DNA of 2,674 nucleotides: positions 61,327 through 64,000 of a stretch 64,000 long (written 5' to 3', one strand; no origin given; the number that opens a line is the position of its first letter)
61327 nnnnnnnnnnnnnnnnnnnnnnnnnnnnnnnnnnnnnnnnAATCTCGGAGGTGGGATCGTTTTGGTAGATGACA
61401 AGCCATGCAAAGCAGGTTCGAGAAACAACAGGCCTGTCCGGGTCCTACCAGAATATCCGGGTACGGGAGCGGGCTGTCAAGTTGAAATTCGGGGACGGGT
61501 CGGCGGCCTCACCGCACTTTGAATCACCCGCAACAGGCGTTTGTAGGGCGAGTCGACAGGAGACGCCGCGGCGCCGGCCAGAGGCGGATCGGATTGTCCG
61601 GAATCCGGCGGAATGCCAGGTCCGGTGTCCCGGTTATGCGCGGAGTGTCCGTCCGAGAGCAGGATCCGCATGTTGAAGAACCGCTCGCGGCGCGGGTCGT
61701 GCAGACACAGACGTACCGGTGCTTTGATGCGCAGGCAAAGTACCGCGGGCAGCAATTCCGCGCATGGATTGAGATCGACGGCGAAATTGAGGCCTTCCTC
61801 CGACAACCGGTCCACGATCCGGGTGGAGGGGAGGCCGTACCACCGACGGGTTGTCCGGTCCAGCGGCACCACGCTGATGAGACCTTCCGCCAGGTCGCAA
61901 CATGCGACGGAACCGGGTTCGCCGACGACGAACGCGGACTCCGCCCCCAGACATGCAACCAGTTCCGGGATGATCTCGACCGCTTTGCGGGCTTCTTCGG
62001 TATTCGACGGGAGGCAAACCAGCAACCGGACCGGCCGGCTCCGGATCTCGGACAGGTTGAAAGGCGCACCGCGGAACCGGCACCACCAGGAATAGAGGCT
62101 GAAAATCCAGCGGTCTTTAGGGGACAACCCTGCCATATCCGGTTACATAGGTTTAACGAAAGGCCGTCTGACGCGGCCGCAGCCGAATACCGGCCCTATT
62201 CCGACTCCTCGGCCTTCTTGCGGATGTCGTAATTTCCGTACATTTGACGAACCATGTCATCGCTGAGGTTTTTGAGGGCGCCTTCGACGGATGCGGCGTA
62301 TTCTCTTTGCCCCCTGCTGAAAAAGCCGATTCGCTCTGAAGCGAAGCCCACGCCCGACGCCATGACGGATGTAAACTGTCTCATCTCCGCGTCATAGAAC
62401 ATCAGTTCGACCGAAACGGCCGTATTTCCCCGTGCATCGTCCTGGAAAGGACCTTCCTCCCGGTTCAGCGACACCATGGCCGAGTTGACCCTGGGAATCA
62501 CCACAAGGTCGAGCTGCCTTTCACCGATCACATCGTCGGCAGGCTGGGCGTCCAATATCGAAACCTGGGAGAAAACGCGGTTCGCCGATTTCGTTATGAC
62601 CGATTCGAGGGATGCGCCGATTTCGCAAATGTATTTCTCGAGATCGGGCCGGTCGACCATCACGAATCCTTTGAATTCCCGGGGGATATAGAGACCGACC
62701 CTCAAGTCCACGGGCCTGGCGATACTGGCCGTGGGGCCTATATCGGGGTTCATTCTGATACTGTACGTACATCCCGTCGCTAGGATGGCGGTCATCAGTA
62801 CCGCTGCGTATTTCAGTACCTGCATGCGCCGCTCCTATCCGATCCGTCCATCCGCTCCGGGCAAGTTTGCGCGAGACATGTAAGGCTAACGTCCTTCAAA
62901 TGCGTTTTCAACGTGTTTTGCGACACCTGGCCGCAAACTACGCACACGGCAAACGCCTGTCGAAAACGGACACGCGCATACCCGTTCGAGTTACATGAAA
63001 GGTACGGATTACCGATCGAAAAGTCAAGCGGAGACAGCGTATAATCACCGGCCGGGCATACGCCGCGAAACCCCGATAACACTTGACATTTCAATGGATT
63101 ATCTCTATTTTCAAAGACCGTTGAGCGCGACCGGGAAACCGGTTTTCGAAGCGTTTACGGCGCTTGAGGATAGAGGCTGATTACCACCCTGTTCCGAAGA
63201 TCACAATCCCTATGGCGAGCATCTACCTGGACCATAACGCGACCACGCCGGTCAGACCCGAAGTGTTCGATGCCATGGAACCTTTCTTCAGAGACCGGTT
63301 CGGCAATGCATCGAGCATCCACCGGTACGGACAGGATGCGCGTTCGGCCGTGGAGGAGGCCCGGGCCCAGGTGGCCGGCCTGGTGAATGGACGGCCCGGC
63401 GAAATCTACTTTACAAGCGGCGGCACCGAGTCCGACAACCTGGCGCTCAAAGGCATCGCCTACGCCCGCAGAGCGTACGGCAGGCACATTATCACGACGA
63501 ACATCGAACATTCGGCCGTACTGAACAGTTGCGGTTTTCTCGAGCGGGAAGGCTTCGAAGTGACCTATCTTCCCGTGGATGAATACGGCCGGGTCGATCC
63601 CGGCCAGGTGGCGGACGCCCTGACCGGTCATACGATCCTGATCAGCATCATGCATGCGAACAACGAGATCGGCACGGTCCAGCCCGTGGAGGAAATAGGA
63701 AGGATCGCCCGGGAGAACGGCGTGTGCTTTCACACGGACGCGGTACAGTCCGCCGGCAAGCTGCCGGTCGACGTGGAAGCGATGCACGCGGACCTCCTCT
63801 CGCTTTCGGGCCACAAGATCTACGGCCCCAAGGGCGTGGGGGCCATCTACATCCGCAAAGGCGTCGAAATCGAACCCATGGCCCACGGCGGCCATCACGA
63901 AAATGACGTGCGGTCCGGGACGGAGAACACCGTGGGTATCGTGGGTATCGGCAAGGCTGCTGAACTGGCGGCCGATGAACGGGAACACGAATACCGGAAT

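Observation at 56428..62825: Co-directional four-gene cluster ending in two tandem secreted TPR-GWxTD paralogs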

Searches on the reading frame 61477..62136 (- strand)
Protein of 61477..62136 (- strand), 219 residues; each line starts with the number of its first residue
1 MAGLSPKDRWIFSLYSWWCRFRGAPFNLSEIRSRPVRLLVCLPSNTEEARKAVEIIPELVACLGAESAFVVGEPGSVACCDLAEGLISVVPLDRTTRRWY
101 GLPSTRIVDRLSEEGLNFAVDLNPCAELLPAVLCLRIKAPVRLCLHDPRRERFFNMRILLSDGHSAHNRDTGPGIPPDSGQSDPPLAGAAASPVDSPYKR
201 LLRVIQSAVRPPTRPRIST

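Call 3: search_protein_families(library=pfam, proteins=[window:61477-62136:-], max_evalue=0.1)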
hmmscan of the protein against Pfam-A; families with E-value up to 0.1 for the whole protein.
window:61477-62136:- (219 aa): 0 families

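Call 4: search_protein_families(library=ncbifam, proteins=[window:61477-62136:-], max_evalue=0.1)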
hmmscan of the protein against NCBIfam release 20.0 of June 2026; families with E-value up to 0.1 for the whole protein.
window:61477-62136:- (219 aa): 0 families

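Call 18: find_homologous_proteins(query=window:61477-62136:-)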
Query window:61477-62136:- (219 aa): 41 proteins with E <= 0.001 among 913 candidates.
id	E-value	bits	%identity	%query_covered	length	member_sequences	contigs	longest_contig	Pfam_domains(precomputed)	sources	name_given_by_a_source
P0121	5.1e-144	496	100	100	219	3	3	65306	-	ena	-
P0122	9.2e-124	429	88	100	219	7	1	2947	-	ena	-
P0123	5.4e-119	414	85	100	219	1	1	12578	-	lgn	-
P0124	3.1e-117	408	84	100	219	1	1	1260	-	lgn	-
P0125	5.5e-100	352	74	100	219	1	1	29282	-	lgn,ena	-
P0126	6.8e-99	348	74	100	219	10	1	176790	-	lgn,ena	-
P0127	1.5e-94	334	70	100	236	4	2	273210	-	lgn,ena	-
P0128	4.4e-94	332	70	100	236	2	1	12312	-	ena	-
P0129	6.0e-93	329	68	100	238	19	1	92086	-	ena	-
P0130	1.1e-92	328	68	100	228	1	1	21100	-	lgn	-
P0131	1.5e-92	327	70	100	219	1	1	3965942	-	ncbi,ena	-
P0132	4.7e-92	326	69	99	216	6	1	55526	-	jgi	-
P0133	1.4e-91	324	67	100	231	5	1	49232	-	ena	-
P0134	3.7e-90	319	70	97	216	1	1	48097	-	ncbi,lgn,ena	-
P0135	4.6e-89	316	68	97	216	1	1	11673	-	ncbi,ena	-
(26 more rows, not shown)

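Call 23: search_solved_structures(query=A3, max_evalue=10, show_alignments=2)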
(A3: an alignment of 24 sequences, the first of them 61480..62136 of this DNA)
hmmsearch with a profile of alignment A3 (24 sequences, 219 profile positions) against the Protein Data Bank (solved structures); distinct sequences matched with E-value up to 10: 6.
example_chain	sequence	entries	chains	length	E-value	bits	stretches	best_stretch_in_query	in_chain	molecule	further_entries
7wjg_A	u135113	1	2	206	0.37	13.4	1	25-98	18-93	Putative transcriptional regulator (GntR family)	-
1aug_A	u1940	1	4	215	0.61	12.7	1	97-121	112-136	PYROGLUTAMYL PEPTIDASE-1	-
3rnz_A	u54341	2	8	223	0.62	12.6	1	97-121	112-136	Pyrrolidone-carboxylate peptidase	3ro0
5kxq_A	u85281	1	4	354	0.74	12.4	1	28-95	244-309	GDP-fucose protein O-fucosyltransferase 1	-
5kxh_A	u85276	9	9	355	0.75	12.4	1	28-95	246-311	GDP-fucose protein O-fucosyltransferase 1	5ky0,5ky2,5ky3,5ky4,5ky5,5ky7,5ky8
5ux6_A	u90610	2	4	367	1.8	11.2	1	29-94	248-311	GDP-fucose protein O-fucosyltransferase 1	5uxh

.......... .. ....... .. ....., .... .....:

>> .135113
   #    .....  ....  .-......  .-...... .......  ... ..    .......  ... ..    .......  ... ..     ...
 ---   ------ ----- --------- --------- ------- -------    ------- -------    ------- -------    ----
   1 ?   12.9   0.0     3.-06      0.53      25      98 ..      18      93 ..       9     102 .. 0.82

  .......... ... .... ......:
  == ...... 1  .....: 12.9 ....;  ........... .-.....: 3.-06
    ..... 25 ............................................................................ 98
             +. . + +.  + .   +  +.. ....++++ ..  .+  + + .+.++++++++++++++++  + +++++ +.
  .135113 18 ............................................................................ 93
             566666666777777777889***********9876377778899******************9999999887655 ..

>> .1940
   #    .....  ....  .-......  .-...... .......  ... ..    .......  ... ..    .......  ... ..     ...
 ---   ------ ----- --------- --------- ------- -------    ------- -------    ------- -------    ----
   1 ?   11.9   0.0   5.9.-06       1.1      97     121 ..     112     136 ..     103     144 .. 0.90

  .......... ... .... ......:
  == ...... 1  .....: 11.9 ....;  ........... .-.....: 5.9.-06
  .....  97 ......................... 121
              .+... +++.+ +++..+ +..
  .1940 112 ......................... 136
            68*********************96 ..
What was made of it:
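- On GT9 glycosyltransferases (219-aa protein): A PDB profile search returns no GT9 hit (call 23).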

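Call 25: find_homologous_proteins(query=A3)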
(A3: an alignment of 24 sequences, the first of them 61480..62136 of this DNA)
Query A3 (24 sequences) (219 aa, profile of the alignment): 44 proteins with E <= 0.001 among 8000 candidates.
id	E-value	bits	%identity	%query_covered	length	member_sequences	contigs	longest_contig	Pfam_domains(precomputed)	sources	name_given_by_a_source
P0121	2.6e-102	359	100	100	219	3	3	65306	-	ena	-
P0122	4.5e-102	358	88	100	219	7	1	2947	-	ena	-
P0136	3.4e-101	355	67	99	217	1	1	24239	-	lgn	-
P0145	2.4e-100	352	61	99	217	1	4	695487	-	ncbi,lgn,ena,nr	ncbi:MAG: hypothetical protein OXH02_13935 [Gemmatimonadetes bacterium]|nr:hypothetical protein [Gem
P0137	9.3e-100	351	65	100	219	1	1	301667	-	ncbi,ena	-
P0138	1.0e-99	350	66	98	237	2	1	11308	-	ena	-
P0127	3.4e-99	349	70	100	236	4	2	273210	-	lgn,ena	-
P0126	4.0e-99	348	74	100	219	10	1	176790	-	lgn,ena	-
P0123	4.5e-99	348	85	100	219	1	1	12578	-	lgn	-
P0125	4.8e-99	348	74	100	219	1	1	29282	-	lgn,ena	-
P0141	6.9e-99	348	63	100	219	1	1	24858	-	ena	-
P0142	7.9e-99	347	63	98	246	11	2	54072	-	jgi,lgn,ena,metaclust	metaclust:\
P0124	1.1e-98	347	84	100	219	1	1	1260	-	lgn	-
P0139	1.2e-98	347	64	98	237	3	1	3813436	-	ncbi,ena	-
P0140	1.4e-98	347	65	98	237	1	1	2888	-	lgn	-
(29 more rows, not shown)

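Call 28: search_protein_families(library=pfam, proteins=[window:61477-62136:-], max_evalue=10)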
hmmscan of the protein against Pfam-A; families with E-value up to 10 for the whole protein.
window:61477-62136:- (219 aa): 0 families

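Call 37: predict_structure(alignment_id=A4)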
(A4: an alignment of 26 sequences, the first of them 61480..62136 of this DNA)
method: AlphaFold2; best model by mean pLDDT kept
length: 219 residues; sequences in the alignment: 26
mean_pLDDT: 78.0   pTM: 0.76
mean pLDDT of the five models: 78.0, 76.8, 76.0, 72.8, 72.8
residues with pLDDT >= 90: 92; 70-90: 69; 50-70: 21; < 50: 37
segments of 3 or more residues with pLDDT < 50: 163-193, 214-217
pLDDT, mean of each block of 10 residues (from residue 1): 77 83 64 86 94 94 93 93 82 91 94 94 91 90 87 85 44 34 33 70 85 49
secondary structure, 60 per line:
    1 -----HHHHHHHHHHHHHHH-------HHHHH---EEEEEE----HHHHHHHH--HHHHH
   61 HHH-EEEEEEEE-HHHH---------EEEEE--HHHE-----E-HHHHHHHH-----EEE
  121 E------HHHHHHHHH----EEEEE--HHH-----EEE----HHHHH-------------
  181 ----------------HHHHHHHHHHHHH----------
elements in order: H6-20 H28-32 E36-41 H46-53 H56-63 E65-72 H74-77 E87-91 H105-112 E118-121 H128-136 E141-145 E156-158 H163-167 H197-209
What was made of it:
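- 61477..62136 (-): 219-aa protein with no signal peptide. It has a Rossmann-like domain (residues 1-160) resembling the N-terminal (acceptor) half of GT9 glycosyltransferases, then a disordered linker (163-193) and a conserved C-terminal helix (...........). It is always found directly upstream of A orthologs. AF2 model pLDDT 78, pTM 0.76 (call 37).
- On GT9 glycosyltransferases (219-aa protein): The model has a single Rossmann-like domain (residues 1-160), a disordered linker and one helix (call 37).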

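Call 65: find_related_loci(query=A5, collection=metagenome_contigs, flank=6000)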
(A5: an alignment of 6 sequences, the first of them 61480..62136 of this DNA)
Query A5 (219 aa) in metagenome_contigs; peptide patterns used: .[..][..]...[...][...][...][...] (x = any residue, [..] = any of these).
68 stretches matched a pattern; 4 encode a relative of the query (tblastn E <= 1e-3); 4 distinct loci.
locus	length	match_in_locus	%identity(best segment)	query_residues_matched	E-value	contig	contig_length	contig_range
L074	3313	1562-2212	70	3-219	2e-100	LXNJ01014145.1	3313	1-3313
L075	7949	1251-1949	63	1-215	8e-89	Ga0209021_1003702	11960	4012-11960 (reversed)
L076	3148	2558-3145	57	1-196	5e-72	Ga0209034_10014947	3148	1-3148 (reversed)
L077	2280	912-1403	33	37-214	2e-26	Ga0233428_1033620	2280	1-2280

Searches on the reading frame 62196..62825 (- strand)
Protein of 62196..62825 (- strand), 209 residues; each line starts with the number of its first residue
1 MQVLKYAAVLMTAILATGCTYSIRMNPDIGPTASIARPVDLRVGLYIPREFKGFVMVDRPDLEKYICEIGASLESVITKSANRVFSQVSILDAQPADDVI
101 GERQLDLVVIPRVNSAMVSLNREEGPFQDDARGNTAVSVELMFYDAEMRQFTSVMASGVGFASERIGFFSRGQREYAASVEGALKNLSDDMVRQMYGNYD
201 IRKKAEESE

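Call 3: search_protein_families(library=pfam, proteins=[window:62196-62825:-], max_evalue=0.1)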
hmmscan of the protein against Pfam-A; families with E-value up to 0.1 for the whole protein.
window:62196-62825:- (209 aa): 0 families

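Call 4: search_protein_families(library=ncbifam, proteins=[window:62196-62825:-], max_evalue=0.1)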
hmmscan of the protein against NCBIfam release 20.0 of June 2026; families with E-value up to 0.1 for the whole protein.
window:62196-62825:- (209 aa): 0 families

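Call 28: search_protein_families(library=pfam, proteins=[window:62196-62825:-], max_evalue=10)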
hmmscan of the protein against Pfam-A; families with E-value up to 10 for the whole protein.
window:62196-62825:- (209 aa): 1 family
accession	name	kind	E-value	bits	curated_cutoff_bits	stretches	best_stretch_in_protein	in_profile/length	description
PF24107.1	DUF7382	-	0.13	12.6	27.4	1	88-110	3-27/65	Domain of unknown function (DUF7382)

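Call 34: search_solved_structures(query=window:62196-62825:-, max_evalue=10)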
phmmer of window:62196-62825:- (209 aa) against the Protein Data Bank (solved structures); distinct sequences matched with E-value up to 10: 0.

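Call 80: search_solved_structures(query=A9, max_evalue=10, show_alignments=1)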
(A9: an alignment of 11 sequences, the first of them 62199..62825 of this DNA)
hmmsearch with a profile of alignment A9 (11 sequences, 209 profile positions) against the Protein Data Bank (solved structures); distinct sequences matched with E-value up to 10: 0.

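Call 81: search_protein_families(library=pfam, alignment_id=A9, max_evalue=5)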
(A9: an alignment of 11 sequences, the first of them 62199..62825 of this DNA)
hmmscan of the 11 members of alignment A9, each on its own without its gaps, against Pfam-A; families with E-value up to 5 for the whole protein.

A. member 1, window:62199-62825:- (209 aa): 1 family
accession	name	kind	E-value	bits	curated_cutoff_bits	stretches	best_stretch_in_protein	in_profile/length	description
PF24107.1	DUF7382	-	0.13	12.6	27.4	1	88-110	3-27/65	Domain of unknown function (DUF7382)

B. families by the number of members that match (of 11 scanned): 4 families
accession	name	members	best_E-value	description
PF09295.16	ChAPs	2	0.21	ChAPs (Chs5p-Arf1p-binding proteins)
PF08139.17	LPAM_1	2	0.38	Prokaryotic membrane lipoprotein lipid attachment site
PF04495.20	GRASP55_65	1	0.022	GRASP55/65 PDZ-like domain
PF24107.1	DUF7382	1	0.13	Domain of unknown function (DUF7382)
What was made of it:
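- Tried and rejected: No Pfam, NCBIfam or PDB hit, singly or as an ortholog set (calls 3, 4, 34, 80, 81).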

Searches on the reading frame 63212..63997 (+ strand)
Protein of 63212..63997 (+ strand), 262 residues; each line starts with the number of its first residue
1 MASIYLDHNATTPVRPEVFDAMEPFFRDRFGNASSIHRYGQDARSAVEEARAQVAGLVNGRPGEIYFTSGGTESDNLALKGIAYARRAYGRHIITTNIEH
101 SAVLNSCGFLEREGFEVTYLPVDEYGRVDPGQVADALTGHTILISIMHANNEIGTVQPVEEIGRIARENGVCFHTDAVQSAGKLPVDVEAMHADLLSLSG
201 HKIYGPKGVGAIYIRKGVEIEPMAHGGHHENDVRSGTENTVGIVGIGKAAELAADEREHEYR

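Call 63: search_protein_families(library=ncbifam, proteins=[window:63212-63997:+], max_evalue=0.00001)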
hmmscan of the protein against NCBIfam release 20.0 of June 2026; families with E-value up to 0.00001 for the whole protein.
window:63212-63997:+ (262 aa): 23 families
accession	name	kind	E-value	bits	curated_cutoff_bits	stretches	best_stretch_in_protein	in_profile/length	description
TIGR03402.1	FeS_nifS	equivalog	9.5e-115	383.4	530.75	1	4-259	1-255/379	cysteine desulfurase NifS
TIGR03235.1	DNA_S_dndA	equivalog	1.3e-98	330.6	480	1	5-259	1-261/353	cysteine desulfurase DndA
NF010611.0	PRK14012.1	equivalog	2.4e-97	326.4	548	1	3-260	6-268/406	IscS subfamily cysteine desulfurase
TIGR02006.1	IscS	equivalog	3.1e-94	316.3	643.2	1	3-260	4-264/402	IscS subfamily cysteine desulfurase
TIGR03403.1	nifS_epsilon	equivalog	8.6e-84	281.5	587.7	1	4-260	1-260/382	NifS family cysteine desulfurase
NF002806.0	PRK02948.1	subfamily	2.4e-80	270.4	304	1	4-260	2-258/381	IscS subfamily cysteine desulfurase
TIGR01977.1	am_tr_V_EF2568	hypoth_equivalog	3e-46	158.1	377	1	4-229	1-227/376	cysteine desulfurase family protein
TIGR01979.1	sufS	subfamily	7.4e-43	146.9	475.1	1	4-228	20-249/403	SufS family cysteine desulfurase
NF041166.1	f2_encap_cargo1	exception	2.3e-38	132.7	800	1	4-233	247-481/623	family 2A encapsulin nanocompartment cargo protein cysteine desulfurase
NF040779.1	Sec_lyase_SclA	exception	9.3e-36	123.5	525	1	4-228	1-227/378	selenocysteine lyase SclA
NF006791.0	PRK09295.1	equivalog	1.3e-31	110.1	661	1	4-229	25-255/406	cysteine desulfurase SufS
TIGR01976.1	am_tr_V_VC1184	hypoth_equivalog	3.3e-26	92.5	352.35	1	3-217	19-234/401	cysteine desulfurase-like protein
NF008126.0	PRK10874.1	equivalog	5.7e-26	91.6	607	1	2-218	19-238/401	cysteine desulfurase CsdA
TIGR03392.1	FeS_syn_CsdA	equivalog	9.3e-25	87.6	493.6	1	3-217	17-234/398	cysteine desulfurase CsdA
TIGR04343.1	egtE_PLP_lyase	equivalog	4.3e-21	75.1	400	1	43-219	52-220/370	ergothioneine biosynthesis PLP-dependent enzyme EgtE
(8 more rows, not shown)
